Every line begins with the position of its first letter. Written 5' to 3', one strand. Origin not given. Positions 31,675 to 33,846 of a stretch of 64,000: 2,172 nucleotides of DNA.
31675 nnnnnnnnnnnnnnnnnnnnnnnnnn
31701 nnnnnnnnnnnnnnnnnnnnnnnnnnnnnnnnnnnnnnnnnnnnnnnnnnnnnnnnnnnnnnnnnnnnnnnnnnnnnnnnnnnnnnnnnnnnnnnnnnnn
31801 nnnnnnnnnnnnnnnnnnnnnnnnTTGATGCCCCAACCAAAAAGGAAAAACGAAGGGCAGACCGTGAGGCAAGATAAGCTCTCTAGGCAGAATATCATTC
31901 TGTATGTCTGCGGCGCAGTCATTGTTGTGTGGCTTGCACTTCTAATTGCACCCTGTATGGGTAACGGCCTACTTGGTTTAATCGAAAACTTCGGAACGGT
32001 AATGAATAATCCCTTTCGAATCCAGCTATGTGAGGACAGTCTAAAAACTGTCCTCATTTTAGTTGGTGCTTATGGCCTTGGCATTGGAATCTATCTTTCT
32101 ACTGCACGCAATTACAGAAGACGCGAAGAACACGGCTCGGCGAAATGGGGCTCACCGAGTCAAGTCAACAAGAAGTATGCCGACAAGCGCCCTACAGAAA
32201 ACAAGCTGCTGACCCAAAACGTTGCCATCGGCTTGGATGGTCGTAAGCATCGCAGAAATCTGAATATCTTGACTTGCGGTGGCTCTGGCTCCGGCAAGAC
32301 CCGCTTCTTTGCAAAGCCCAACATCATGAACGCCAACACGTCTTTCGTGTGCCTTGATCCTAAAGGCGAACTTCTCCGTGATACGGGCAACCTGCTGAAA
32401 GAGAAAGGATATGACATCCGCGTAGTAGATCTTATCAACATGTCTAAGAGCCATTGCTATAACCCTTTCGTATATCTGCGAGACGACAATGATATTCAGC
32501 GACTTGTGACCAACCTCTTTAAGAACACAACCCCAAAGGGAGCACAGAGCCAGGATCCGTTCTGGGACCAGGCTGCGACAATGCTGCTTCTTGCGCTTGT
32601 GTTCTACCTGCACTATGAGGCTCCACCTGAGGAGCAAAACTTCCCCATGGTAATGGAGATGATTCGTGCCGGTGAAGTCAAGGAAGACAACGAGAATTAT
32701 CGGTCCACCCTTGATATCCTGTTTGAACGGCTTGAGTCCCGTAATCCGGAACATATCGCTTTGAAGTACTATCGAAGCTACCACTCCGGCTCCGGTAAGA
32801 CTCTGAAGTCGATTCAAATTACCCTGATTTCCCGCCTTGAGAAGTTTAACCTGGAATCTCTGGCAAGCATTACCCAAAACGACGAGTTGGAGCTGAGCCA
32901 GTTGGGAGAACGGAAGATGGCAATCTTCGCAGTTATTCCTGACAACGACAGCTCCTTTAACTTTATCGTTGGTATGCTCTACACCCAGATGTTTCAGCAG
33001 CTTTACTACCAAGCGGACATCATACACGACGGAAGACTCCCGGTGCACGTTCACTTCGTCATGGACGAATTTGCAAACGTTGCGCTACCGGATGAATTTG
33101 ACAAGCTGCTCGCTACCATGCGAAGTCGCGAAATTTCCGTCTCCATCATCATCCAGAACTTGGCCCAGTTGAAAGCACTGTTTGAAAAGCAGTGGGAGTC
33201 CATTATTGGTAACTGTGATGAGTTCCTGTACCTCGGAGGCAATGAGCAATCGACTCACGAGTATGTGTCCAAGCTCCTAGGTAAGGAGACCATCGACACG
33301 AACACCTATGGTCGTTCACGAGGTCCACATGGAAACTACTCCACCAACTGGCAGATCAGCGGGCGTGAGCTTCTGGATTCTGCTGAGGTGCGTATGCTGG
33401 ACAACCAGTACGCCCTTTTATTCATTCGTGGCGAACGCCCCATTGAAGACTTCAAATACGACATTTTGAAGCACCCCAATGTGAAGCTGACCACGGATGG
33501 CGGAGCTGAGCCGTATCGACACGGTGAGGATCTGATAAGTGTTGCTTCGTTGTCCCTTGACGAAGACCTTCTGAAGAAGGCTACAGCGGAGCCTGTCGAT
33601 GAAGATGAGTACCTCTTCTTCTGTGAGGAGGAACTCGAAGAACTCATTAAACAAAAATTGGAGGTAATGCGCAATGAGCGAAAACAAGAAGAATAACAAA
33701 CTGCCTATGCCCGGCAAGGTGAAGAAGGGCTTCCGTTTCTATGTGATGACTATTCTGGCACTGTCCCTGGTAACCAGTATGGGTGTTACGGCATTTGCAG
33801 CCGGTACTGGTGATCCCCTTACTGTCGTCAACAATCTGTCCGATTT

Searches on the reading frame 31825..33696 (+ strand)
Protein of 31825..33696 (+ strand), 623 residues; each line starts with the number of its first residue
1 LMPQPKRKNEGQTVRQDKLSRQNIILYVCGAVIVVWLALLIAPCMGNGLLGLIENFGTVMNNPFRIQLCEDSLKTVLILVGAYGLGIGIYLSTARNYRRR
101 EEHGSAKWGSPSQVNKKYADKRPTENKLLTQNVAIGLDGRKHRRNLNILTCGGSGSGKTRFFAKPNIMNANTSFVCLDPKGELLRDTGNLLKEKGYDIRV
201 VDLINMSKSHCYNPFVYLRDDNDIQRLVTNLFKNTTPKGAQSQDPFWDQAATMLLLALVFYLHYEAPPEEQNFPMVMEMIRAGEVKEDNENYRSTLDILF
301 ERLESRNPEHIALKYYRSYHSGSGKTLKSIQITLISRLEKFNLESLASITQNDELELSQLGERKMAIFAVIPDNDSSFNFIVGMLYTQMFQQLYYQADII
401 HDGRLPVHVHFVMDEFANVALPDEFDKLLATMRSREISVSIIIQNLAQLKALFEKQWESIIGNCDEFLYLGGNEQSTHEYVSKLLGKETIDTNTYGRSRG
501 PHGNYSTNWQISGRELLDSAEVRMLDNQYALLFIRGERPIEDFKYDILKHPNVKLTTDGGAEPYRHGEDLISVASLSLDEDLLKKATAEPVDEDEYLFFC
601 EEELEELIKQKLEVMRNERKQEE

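Call 12: search_protein_families(library=pfam, proteins=[window:31825-33696:+])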
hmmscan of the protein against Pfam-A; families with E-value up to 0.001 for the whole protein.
window:31825-33696:+ (623 aa): 3 families
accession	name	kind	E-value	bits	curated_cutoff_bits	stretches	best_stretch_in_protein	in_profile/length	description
PF02534.20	T4SS-DNA_transf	-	1.2e-61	209.4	20.1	1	136-541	31-439/468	Type IV secretory system Conjugative DNA transfer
PF12696.13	TraG-D_C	-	3.8e-32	111.3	22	1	408-526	1-125/126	TraM recognition site of TraD and TraG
PF10412.15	TrwB_AAD_bind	-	6.1e-13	48.8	20.5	1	409-502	246-340/387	Type IV secretion-system coupling protein DNA-binding domain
